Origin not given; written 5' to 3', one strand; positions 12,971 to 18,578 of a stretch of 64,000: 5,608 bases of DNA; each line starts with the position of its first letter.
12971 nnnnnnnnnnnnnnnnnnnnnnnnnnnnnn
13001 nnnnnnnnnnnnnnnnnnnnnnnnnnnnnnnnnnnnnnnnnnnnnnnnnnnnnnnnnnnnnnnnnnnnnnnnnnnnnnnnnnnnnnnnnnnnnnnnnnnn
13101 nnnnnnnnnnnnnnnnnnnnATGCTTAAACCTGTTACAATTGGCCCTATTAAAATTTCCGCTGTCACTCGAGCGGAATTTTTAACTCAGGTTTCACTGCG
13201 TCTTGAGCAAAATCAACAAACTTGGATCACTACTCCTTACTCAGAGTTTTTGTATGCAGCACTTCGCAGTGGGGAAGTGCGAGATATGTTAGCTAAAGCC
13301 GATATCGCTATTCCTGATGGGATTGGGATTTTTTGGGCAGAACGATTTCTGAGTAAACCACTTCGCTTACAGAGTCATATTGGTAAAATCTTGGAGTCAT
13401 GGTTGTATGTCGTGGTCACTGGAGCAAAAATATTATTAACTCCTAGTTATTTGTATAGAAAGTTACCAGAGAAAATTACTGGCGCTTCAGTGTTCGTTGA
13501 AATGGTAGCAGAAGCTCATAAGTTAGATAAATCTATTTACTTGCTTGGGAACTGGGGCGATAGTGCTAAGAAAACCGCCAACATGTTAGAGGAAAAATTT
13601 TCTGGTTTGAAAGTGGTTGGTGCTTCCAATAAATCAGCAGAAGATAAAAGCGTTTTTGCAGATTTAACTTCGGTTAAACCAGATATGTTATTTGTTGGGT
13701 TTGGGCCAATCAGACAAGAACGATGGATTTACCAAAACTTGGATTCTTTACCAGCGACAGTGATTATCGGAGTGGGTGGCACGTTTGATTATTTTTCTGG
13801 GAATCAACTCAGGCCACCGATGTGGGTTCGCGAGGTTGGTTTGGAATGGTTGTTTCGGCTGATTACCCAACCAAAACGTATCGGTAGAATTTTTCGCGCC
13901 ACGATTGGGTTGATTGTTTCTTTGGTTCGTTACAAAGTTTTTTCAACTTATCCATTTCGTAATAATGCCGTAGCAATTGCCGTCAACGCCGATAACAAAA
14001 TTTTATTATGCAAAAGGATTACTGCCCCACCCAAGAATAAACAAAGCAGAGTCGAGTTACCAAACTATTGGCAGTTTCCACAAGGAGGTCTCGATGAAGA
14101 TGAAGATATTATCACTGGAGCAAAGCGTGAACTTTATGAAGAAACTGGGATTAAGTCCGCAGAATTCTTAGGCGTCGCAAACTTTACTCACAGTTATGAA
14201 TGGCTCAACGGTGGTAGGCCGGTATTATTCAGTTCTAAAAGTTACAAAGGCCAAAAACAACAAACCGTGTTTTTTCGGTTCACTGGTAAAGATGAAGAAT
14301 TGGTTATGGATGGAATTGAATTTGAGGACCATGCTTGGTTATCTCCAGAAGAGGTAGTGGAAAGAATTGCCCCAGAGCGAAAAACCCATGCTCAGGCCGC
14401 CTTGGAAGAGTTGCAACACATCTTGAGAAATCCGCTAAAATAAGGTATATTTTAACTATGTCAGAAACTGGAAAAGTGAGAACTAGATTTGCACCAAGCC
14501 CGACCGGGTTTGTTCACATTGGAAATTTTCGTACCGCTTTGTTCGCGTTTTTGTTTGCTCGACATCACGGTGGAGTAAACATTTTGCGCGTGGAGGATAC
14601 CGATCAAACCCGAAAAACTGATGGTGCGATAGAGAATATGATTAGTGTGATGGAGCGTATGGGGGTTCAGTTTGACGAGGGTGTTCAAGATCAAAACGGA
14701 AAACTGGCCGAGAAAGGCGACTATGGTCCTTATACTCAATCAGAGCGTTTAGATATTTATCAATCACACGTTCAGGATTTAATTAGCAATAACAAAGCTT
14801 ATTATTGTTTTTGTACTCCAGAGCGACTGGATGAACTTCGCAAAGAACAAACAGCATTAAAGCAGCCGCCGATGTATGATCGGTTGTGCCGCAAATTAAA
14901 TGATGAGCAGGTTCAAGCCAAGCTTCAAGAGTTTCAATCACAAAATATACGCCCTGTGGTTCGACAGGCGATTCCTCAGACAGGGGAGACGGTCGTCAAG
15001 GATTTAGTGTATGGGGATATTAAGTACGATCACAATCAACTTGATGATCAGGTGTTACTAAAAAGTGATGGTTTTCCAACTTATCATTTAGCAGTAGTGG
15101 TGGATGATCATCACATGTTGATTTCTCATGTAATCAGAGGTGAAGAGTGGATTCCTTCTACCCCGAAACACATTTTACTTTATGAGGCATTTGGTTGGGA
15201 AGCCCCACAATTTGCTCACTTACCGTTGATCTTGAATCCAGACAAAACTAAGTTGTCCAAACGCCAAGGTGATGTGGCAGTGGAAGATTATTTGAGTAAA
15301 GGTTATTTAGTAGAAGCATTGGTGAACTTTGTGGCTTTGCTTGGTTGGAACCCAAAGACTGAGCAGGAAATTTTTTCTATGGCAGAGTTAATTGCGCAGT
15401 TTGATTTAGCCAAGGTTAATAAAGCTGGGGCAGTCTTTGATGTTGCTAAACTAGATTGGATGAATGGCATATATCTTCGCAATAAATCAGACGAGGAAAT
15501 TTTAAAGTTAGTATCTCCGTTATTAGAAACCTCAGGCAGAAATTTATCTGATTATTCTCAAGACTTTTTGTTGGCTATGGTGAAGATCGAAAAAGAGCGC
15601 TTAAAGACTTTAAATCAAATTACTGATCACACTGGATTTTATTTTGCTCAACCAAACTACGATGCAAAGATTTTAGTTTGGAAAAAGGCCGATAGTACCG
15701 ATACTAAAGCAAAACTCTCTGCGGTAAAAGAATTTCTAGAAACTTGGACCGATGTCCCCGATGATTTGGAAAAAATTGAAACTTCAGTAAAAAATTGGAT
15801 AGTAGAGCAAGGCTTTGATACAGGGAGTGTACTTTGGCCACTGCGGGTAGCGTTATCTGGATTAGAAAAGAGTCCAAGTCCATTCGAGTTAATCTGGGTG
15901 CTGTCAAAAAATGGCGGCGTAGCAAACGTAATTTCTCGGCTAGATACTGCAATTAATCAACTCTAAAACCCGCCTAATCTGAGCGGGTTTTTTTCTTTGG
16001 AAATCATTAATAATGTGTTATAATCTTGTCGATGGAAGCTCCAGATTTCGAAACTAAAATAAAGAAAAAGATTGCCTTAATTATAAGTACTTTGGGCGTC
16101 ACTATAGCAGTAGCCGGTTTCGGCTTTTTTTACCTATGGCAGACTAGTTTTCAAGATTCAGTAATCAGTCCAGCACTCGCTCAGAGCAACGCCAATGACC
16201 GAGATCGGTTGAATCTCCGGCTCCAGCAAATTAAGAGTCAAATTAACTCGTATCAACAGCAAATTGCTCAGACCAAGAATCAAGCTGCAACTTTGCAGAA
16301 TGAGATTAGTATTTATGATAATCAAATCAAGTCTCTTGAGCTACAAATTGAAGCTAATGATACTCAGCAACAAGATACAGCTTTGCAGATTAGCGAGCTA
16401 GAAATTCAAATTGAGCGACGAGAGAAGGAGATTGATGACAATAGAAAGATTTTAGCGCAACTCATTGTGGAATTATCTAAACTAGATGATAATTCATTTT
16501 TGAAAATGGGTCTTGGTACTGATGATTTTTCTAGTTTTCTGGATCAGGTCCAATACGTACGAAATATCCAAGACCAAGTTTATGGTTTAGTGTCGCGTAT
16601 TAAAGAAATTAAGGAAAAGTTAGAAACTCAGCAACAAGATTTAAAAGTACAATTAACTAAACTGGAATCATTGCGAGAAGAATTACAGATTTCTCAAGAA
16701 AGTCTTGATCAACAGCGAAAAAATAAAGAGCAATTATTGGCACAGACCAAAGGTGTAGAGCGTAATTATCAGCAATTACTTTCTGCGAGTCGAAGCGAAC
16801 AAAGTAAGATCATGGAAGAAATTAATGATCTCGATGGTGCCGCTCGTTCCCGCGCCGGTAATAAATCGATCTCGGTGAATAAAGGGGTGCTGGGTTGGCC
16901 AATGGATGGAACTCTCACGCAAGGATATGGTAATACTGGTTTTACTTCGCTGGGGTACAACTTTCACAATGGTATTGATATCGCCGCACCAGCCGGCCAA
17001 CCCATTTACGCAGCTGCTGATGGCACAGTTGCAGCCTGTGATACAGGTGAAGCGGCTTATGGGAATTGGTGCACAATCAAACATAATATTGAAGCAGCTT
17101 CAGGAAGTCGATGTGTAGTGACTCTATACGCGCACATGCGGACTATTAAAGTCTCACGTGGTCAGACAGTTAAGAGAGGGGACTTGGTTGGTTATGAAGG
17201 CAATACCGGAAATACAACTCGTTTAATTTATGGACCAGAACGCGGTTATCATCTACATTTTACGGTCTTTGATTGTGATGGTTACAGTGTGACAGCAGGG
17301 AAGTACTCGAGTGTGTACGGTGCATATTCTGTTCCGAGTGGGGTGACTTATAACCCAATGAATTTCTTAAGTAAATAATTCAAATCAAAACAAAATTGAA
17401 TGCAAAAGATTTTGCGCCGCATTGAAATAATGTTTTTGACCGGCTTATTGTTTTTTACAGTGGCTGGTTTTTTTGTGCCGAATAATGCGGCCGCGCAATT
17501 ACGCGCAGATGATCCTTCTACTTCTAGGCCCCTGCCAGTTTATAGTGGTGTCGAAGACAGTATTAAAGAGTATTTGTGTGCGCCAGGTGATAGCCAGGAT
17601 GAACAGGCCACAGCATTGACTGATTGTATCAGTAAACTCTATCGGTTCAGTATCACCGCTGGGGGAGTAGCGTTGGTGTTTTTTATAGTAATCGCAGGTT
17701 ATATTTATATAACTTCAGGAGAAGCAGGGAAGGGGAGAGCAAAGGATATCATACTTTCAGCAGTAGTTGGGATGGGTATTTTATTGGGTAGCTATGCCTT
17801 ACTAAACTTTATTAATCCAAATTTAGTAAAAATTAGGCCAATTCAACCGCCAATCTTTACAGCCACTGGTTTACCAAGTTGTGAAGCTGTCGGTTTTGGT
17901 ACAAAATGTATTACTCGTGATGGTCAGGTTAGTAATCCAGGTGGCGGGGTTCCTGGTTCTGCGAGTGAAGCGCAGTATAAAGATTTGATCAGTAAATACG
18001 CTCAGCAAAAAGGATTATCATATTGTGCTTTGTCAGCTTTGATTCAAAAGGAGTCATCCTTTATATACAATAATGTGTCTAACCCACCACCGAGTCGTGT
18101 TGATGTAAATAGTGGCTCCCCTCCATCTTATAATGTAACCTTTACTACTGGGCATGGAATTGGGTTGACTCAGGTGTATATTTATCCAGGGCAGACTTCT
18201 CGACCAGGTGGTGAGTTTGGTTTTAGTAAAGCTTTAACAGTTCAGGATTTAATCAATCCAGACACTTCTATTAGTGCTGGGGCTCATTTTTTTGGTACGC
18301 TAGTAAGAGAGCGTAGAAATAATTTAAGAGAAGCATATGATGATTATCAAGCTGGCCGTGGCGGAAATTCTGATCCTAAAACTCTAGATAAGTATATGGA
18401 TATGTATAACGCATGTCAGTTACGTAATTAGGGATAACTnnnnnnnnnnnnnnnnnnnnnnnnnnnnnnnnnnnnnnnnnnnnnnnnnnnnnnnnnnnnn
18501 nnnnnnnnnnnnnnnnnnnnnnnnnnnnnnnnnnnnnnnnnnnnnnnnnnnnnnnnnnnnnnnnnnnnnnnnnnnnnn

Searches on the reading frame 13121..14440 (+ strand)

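Call 98: search_protein_families(library=pfam, proteins=[window:13121-14440:+], max_evalue=0.001)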
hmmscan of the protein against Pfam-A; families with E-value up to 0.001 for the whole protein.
window:13121-14440:+ (440 aa): 2 families
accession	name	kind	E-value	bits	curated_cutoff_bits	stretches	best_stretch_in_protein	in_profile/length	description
PF03808.19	Glyco_tran_WecG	-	2.4e-45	154.8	27.4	1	96-257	3-167/168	Glycosyl transferase WecG/TagA/CpsF family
PF00293.34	NUDIX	-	4.9e-18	65.9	21.1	1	280-420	3-127/134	NUDIX domain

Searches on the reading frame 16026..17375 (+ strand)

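Call 98: search_protein_families(library=pfam, proteins=[window:16026-17375:+], max_evalue=0.001)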
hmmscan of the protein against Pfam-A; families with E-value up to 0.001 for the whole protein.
window:16026-17375:+ (450 aa): 2 families
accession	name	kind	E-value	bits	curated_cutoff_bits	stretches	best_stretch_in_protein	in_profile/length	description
PF01551.29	Peptidase_M23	-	3.4e-24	85.3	28.7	1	313-415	2-88/96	Peptidase family M23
PF05701.16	WEMBL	-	0.00079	18.7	35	1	58-151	36-129/562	Weak chloroplast movement under blue light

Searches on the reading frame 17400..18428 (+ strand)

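Call 97: search_protein_families(library=pfam, proteins=[window:17400-18428:+], max_evalue=0.001)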
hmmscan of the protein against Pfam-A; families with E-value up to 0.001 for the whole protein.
window:17400-18428:+ (343 aa): 2 families
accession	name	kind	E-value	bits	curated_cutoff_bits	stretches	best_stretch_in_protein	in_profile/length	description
PF01464.25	SLT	-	2.9e-07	30.5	21.3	1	196-327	2-105/117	Transglycosylase SLT domain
PF18895.5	T4SS_pilin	-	1.9e-05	25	26.6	1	73-130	5-63/71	Type IV secretion system pilin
